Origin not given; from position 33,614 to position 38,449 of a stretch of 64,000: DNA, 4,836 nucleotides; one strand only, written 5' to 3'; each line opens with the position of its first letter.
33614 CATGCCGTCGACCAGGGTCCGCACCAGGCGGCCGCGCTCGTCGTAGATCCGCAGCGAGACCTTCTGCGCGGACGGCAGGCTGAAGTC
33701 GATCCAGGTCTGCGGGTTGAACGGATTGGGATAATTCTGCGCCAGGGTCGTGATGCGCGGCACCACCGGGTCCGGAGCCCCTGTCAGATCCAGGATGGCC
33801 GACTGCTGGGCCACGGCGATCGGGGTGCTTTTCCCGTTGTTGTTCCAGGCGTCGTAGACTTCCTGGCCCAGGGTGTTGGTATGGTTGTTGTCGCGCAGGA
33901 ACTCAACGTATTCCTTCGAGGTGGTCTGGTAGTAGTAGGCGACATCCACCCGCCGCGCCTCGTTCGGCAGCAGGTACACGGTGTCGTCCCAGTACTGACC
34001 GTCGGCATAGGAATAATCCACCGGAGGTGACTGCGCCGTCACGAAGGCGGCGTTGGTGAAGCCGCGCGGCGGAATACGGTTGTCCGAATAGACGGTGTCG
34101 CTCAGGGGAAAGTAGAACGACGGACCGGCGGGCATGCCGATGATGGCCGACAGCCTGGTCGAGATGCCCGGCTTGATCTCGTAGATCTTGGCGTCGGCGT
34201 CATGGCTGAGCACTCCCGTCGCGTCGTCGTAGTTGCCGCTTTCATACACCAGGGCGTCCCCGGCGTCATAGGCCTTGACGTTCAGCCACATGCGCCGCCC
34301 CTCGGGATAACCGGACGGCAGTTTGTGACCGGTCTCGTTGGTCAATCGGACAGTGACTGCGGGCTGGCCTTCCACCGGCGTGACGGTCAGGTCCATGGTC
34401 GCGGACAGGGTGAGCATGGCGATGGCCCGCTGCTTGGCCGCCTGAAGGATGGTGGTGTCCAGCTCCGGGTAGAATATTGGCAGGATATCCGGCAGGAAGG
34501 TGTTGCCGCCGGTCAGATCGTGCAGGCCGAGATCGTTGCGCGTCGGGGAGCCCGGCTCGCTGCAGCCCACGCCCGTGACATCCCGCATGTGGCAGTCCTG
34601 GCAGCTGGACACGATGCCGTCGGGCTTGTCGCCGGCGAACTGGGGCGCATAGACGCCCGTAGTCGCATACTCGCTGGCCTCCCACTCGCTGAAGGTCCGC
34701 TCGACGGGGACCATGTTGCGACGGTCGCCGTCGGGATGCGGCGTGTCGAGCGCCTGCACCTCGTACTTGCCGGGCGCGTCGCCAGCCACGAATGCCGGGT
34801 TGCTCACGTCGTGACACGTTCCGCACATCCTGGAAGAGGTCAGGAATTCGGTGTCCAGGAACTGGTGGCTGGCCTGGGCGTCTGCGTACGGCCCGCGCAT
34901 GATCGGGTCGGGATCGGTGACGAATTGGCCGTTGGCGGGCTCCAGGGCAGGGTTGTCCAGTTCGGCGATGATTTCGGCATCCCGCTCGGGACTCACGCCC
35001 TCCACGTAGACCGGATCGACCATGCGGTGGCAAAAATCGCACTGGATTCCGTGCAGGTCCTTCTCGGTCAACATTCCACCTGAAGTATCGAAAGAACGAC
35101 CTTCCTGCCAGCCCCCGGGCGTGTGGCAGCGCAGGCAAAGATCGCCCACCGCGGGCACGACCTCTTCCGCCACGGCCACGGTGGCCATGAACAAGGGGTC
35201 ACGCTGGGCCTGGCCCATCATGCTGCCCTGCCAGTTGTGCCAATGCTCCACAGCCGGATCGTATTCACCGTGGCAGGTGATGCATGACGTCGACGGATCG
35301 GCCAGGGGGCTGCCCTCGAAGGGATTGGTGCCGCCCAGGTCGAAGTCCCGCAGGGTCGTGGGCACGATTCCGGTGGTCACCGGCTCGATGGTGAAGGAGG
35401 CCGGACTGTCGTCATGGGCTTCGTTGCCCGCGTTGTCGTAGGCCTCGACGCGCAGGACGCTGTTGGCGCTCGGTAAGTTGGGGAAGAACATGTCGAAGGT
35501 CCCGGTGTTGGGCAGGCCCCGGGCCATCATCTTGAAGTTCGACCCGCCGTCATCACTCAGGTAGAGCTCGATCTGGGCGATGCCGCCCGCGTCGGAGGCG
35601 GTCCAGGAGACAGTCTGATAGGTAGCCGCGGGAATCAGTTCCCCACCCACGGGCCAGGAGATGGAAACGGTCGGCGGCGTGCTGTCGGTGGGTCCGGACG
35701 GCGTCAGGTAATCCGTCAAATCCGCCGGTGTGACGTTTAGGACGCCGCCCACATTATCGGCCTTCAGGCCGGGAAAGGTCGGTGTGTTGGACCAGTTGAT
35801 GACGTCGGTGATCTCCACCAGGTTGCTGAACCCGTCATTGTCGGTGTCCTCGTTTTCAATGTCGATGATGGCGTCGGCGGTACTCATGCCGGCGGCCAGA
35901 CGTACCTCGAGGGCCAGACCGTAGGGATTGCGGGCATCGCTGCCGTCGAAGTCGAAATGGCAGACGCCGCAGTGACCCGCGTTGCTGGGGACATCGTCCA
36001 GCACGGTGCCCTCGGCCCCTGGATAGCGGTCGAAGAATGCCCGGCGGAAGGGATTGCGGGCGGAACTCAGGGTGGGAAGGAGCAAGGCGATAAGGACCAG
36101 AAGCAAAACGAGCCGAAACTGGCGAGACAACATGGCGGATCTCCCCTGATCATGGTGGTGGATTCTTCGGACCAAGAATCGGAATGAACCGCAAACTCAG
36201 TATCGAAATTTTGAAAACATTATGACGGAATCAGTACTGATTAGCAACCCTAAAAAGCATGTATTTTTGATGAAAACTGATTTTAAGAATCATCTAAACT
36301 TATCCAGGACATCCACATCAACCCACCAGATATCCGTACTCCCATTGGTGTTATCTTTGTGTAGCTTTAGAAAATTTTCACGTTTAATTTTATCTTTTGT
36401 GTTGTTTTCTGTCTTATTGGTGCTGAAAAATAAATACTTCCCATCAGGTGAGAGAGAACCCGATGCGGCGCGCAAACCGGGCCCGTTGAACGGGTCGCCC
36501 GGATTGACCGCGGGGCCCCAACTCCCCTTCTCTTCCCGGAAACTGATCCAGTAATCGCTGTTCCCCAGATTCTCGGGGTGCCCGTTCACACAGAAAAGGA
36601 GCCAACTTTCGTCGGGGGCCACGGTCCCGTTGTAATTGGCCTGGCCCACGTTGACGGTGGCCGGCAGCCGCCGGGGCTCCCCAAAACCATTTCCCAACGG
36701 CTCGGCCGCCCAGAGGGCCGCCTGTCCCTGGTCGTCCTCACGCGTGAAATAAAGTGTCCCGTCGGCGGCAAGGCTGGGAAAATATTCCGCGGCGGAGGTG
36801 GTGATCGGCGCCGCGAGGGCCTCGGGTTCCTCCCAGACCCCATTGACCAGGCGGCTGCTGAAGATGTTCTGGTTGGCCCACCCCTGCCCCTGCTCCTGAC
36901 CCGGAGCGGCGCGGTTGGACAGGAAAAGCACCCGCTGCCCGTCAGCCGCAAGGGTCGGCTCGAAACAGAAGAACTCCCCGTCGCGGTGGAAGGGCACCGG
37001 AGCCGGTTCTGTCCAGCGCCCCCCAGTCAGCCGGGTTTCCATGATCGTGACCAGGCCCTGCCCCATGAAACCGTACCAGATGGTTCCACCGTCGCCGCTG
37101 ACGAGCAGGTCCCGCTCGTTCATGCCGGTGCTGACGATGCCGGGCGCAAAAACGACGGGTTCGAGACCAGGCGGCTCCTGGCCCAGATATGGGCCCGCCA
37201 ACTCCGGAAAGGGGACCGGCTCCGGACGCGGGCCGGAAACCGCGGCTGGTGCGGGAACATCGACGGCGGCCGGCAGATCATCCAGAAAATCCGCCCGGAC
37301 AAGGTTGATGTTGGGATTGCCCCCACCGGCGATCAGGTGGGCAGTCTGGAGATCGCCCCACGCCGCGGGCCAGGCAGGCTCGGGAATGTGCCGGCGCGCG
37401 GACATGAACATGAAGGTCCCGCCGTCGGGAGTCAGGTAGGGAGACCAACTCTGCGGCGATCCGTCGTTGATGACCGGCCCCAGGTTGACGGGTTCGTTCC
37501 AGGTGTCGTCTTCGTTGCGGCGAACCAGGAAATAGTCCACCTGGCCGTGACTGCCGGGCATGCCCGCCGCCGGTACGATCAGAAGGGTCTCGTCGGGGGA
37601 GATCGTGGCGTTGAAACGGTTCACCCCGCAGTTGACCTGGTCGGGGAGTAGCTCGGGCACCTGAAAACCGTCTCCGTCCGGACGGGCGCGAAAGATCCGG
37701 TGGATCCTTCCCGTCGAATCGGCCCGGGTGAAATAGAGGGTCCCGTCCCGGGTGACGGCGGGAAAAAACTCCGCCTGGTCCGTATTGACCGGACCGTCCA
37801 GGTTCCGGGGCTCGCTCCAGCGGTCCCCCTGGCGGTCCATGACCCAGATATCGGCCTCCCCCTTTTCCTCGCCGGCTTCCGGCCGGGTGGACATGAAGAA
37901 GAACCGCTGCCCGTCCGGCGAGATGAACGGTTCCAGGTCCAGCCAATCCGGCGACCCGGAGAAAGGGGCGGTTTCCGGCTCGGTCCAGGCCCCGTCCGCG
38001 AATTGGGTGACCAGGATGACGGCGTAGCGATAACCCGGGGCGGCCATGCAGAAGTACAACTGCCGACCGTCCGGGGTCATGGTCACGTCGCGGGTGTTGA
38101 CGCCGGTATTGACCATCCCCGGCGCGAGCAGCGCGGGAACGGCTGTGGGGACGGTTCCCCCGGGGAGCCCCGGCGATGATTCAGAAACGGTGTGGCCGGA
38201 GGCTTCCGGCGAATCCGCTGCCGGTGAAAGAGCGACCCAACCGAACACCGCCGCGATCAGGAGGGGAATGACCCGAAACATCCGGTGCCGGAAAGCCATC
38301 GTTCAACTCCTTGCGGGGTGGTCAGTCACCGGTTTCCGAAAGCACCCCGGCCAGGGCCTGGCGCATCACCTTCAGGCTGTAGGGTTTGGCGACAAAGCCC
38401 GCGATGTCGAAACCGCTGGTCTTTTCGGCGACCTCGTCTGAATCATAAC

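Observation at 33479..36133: Hexaheme cytochrome carrying a T9SS-like/FlgD C-terminal sorting domain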

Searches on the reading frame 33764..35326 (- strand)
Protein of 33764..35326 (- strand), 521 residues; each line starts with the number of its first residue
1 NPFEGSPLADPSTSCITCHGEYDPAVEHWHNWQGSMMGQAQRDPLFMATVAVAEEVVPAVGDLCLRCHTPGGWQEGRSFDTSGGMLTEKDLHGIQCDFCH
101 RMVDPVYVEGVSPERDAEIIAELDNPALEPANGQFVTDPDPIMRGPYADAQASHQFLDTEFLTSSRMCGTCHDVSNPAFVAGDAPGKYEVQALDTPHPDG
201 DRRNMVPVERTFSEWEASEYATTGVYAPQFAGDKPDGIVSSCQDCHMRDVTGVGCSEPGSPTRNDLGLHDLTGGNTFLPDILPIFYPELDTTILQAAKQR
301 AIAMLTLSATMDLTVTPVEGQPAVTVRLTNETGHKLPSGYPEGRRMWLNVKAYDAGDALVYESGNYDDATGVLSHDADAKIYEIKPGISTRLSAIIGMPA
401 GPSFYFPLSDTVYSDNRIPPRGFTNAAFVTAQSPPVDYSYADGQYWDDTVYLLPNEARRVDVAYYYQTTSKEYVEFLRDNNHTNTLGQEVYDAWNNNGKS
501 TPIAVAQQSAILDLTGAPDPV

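Call 30: search_solved_structures(query=window:33764-35326:-, max_evalue=10, show_alignments=5)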
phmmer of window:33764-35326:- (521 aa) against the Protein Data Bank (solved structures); distinct sequences matched with E-value up to 10: 5.
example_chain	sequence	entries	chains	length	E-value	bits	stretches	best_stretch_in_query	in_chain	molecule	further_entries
5ze8_A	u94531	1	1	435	0.044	15.7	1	303-363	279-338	cytochrome c552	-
9wt8_A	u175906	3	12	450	0.29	13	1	321-353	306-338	Cytochrome c,Multiheme cytochrome c selenoprotein (MccSep)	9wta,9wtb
9wt9_A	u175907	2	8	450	0.36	12.6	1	321-353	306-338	Cytochrome c,Multiheme cytochrome c selenoprotein mutant (MccSep U325A) | Cytochrome c,Multiheme cytochrome c selenoprotein (MccSep)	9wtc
9e8d_H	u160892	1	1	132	0.94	11.3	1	446-497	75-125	Heavy-chain of scFv clone 1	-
5u0p_2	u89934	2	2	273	1.4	10.7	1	86-118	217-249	Mediator complex subunit 27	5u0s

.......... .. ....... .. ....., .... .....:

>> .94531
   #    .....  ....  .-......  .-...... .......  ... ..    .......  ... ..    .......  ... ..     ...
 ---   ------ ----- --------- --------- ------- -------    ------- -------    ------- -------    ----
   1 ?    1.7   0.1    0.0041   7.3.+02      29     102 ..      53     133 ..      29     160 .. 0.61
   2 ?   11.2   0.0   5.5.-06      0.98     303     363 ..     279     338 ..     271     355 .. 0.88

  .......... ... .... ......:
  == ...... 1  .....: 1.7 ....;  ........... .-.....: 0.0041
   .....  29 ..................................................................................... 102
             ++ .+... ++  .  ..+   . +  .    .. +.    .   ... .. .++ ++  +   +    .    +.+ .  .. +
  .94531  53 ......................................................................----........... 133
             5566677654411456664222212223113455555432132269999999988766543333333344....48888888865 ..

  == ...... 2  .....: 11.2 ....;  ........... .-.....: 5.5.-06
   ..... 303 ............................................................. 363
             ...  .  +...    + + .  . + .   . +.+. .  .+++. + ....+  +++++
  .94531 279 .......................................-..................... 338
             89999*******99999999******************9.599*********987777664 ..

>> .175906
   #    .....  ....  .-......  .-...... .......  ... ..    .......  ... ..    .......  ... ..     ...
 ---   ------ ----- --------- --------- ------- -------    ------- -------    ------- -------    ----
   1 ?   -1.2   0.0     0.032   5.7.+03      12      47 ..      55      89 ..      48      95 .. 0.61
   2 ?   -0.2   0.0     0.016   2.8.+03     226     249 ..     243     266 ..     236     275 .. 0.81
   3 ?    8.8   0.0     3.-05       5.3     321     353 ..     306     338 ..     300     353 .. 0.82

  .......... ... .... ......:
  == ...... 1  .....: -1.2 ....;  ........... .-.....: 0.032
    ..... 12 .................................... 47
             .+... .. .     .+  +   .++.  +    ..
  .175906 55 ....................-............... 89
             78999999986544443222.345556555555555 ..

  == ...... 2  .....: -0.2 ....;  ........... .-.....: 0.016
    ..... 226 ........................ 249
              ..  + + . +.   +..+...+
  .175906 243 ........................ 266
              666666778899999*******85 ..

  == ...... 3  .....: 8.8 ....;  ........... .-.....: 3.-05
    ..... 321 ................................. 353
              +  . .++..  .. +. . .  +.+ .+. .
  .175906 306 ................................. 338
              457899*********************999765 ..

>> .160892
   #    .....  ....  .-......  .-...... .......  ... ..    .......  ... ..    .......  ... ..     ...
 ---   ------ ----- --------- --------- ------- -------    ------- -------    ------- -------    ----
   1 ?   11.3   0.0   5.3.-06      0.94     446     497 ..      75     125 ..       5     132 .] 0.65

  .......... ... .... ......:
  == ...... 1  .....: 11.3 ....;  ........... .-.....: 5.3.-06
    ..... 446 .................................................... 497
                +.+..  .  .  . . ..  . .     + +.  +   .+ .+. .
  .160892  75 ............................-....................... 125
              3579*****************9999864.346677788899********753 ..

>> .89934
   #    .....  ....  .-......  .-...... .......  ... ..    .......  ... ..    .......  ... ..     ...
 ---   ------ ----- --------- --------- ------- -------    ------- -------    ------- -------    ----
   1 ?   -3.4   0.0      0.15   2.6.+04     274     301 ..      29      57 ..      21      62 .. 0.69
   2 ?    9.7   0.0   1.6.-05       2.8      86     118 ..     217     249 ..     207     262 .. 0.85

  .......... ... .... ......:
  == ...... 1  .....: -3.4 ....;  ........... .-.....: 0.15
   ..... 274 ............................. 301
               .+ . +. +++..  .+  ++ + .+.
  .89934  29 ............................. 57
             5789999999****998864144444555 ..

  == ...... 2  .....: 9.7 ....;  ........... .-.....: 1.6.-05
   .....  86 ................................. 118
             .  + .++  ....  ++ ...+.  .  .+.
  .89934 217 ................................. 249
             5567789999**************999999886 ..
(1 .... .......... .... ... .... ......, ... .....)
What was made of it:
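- On MccSep / ExtKL multihaem selenoprotein family: The aligned residue is Tyr609 (call 30).
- Closest known: MccSep. Same: The stem loop '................' aligns with '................' (call 30).
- The loop alignment puts Tyr609 on Sec325 (call 30).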

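Call 43: search_protein_representatives(protein=window:33764-35326:-)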
Query: 521 residues. Proteins with E-value up to 0.001 (for the whole library): 2727; up to 1e-10: 1536; up to 1e-30: 503. The best 150 are listed.
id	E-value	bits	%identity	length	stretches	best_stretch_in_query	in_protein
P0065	5.3e-235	797.6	65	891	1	2-517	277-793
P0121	1.3e-202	690.7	60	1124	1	2-510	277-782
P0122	3.5e-174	596.9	56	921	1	2-512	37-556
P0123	1.5e-171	588.2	55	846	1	4-507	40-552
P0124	1.1e-169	582.1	50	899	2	2-510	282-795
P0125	1.2e-167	575.3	53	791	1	9-519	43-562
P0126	2.1e-167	574.5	54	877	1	6-505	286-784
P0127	5.3e-165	566.6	52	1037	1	2-505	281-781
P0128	1.3e-163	562.1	53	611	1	4-509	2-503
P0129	7.2e-161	553.0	55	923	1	36-513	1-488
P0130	2.5e-160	551.1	53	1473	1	13-520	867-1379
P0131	2.2e-159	548.1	50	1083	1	2-516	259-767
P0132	5.5e-159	546.7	52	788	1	11-509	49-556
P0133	1.7e-158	545.2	50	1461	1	2-512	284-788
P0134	2.0e-157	541.6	54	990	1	9-510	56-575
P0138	3.4e-155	534.2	53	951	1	36-505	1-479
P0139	7.3e-155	533.1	55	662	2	130-509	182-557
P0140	4.8e-152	523.8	49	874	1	10-506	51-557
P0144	1.0e-147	509.6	52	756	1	8-509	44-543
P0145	5.0e-143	494.1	50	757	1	13-507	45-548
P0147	4.4e-141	487.6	52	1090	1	17-504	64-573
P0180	2.2e-110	386.3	58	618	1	193-510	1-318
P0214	8.6e-96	338.2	48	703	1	129-518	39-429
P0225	2.2e-89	317.0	56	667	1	247-504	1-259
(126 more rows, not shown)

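Call 63: list_cluster_members(proteins=[P0134, P0138, P0139, P0140, P0144, P0145, P0147, P0180, P0214, P0225])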
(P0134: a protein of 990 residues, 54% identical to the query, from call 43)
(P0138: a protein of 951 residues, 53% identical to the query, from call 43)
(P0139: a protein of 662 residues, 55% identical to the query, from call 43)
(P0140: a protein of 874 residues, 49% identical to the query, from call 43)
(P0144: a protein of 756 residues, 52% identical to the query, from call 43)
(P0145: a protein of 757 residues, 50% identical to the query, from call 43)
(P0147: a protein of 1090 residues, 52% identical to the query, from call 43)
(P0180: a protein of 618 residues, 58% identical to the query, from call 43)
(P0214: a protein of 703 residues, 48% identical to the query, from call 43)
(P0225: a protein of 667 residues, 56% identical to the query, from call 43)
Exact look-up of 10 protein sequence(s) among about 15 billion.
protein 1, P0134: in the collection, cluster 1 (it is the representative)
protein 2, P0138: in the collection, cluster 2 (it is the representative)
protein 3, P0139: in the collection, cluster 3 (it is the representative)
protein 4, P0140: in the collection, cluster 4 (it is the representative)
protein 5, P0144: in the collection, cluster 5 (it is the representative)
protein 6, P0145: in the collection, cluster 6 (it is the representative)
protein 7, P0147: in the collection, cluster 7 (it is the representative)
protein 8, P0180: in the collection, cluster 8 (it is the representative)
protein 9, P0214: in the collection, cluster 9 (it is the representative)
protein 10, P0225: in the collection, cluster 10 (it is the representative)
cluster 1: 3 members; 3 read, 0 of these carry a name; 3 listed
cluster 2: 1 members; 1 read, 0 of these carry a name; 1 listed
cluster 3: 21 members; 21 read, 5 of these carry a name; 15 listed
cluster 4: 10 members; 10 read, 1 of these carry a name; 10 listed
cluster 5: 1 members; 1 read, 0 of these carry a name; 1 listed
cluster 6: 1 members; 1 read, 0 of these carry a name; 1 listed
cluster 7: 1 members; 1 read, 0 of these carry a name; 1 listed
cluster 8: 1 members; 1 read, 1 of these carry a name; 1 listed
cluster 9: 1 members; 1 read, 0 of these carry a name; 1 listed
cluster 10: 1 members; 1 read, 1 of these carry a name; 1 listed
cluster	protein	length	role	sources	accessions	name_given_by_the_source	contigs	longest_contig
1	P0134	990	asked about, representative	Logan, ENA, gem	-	-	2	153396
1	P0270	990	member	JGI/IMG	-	-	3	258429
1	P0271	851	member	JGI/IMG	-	-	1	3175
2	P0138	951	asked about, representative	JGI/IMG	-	-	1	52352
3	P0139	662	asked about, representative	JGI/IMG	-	-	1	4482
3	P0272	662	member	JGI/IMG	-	cytochrome c553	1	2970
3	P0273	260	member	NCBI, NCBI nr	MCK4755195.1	MAG: hypothetical protein KAS58_08165, partial [Calditrichia bacterium] | hypothetical protein [Calditrichia bacterium]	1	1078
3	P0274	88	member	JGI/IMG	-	hypothetical protein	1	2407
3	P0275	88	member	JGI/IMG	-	hypothetical protein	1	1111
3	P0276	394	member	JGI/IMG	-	hypothetical protein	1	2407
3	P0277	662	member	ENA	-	-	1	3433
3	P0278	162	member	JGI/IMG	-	-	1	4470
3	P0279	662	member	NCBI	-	-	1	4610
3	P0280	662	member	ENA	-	-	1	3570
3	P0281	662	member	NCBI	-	-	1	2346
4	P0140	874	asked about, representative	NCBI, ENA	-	-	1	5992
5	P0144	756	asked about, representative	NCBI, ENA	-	-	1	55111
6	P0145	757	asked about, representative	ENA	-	-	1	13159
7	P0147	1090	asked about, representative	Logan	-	-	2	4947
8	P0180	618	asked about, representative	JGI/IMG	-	hypothetical protein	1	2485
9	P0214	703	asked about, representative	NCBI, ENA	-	-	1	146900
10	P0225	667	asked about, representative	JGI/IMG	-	hypothetical protein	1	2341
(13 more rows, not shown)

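Call 68: find_homologous_proteins(query=P0140, max_evalue=1e-30)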
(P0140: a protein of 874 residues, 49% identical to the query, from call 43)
Query P0140 (874 aa): 7512 proteins with E <= 1e-30 among 8000 candidates; the best 120 are listed.
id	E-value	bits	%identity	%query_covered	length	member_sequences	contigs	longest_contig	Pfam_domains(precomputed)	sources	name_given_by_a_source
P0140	0.0e+0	2055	100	100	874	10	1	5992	PF11617.14,PF18962.8,PF14522.12,PF22113.2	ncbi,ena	-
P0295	0.0e+0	1787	85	100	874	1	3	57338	PF11617.14,PF18962.8,PF22113.2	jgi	-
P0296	0.0e+0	1733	82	100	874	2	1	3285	PF11617.14,PF18962.8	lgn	-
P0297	0.0e+0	1645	77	100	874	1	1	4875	PF02412.24,PF11617.14,PF18962.8,PF14522.12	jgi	jgi:hypothetical protein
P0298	0.0e+0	1644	77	100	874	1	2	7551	PF02412.24,PF11617.14,PF18962.8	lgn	-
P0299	0.0e+0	1626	78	98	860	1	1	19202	PF11617.14,PF18962.8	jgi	jgi:hypothetical protein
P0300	0.0e+0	1574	74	100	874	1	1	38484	PF11617.14,PF18962.8,PF22113.2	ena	-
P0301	0.0e+0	1193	56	98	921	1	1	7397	PF02412.24,PF11617.14,PF18962.8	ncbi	-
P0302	0.0e+0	1183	56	96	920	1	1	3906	PF02412.24,PF18962.8,PF14522.12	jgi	jgi:hypothetical protein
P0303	0.0e+0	1167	64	71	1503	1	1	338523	PF11617.14,PF18962.8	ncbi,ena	-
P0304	0.0e+0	1146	54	99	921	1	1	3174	PF02412.24,PF11617.14,PF18962.8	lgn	-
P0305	0.0e+0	1121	54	99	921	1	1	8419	PF11617.14,PF18962.8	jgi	-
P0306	0.0e+0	1116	54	99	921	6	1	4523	PF11617.14,PF18962.8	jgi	-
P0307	0.0e+0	1113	53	97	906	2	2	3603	PF11617.14,PF18962.8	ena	-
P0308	0.0e+0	1111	53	97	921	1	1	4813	PF02412.24,PF11617.14,PF18962.8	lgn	-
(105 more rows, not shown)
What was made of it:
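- A pentahaem sister branch with more than 7,500 members has PKD, Fn3, cadherin-like or HYR spacers plus Por_Secre_tail, dockerin or IPTL tails (call 68).
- Tried and rejected: A later homologue search gave one partial Bacteroidota entry and several Zixibacteria entries (call 68).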

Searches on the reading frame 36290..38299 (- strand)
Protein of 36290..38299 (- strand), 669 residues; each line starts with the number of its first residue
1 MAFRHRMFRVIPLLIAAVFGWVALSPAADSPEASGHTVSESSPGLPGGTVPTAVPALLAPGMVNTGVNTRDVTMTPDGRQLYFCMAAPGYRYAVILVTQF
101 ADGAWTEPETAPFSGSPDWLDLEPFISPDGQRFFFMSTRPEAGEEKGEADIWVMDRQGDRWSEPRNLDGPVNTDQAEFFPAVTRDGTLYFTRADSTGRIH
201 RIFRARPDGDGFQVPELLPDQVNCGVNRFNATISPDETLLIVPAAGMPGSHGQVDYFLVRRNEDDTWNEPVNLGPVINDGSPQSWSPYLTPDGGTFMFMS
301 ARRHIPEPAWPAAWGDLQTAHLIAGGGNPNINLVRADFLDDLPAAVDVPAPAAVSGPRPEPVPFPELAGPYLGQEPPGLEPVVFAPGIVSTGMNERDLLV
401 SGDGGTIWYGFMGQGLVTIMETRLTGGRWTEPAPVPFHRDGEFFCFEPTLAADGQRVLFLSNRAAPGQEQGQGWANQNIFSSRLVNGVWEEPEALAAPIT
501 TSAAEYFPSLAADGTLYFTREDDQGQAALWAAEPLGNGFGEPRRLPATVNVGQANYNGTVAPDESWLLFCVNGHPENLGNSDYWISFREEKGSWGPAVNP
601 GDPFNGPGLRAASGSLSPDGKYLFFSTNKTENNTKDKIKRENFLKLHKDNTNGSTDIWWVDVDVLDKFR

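Call 7: search_protein_families(library=pfam, proteins=[window:36290-38299:-], max_evalue=0.001)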
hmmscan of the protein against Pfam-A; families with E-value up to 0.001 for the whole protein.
window:36290-38299:- (669 aa): 1 family
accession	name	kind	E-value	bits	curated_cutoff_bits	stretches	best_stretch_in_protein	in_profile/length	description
PF07676.18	PD40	-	8.9e-27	92.9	20.9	1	122-153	12-38/38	WD40-like Beta Propeller Repeat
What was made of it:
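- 36290..38299 (-): Upstream co-directional PD40 (TolB-like beta-propeller) gene. This is context and probably not a functional partner. Pfam PD40 (call 7).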
